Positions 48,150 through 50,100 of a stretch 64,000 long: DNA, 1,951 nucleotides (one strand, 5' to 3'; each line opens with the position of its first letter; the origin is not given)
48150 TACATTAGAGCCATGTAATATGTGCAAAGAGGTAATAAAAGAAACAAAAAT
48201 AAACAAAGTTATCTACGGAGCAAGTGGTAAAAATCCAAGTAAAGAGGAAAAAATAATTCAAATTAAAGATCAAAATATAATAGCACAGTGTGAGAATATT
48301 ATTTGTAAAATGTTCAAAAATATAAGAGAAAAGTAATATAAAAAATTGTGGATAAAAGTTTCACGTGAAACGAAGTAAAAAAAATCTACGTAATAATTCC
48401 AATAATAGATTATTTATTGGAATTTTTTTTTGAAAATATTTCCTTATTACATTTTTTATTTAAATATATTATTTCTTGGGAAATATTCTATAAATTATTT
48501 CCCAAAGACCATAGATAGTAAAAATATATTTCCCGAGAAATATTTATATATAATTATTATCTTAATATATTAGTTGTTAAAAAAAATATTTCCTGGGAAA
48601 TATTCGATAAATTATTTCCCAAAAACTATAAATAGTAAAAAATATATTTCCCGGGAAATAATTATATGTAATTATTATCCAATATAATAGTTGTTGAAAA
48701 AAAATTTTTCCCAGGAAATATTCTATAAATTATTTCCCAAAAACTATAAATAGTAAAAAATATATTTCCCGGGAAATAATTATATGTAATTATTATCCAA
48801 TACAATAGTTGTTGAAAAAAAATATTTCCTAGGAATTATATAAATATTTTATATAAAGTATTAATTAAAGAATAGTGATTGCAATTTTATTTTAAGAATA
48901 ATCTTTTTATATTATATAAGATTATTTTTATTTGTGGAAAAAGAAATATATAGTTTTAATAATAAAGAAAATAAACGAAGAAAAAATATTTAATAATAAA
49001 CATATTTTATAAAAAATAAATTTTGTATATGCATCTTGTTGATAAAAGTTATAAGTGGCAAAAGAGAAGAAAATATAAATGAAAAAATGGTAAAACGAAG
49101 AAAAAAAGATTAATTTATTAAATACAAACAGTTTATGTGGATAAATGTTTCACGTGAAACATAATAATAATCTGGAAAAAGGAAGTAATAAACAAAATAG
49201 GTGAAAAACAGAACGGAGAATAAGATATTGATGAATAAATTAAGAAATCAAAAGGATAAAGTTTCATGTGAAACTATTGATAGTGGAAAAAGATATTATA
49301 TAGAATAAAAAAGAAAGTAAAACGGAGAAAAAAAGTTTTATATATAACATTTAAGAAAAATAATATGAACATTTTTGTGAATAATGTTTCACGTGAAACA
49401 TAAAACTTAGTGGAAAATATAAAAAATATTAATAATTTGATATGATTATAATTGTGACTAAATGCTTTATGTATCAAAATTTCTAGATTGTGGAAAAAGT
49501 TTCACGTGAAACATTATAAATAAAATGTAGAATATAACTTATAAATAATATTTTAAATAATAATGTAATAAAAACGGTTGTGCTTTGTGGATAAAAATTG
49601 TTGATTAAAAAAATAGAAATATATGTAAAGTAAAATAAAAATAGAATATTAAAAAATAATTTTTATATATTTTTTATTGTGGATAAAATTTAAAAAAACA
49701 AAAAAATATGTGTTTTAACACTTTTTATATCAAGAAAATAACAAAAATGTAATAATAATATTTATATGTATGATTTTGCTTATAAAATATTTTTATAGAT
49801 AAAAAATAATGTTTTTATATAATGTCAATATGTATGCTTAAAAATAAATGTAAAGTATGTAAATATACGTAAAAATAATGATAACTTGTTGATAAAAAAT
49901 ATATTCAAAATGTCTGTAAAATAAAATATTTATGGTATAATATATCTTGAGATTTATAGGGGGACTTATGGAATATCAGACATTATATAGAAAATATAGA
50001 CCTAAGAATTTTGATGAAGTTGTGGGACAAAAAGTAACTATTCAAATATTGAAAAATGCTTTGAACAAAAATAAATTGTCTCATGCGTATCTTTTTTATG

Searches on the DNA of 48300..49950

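Call 83: search_rna_families(source=window, start=48300, end=49950, threshold=evalue, max_evalue=0.1)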
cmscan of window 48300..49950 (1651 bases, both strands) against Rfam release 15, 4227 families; matches with E-value up to 0.1: 1.
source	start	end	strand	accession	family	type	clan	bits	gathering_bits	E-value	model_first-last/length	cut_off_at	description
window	48568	48668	+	RF02618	SSRC34_2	Gene; sRNA;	-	26.6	48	0.098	1-125/125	no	Streptococcus sRNA 34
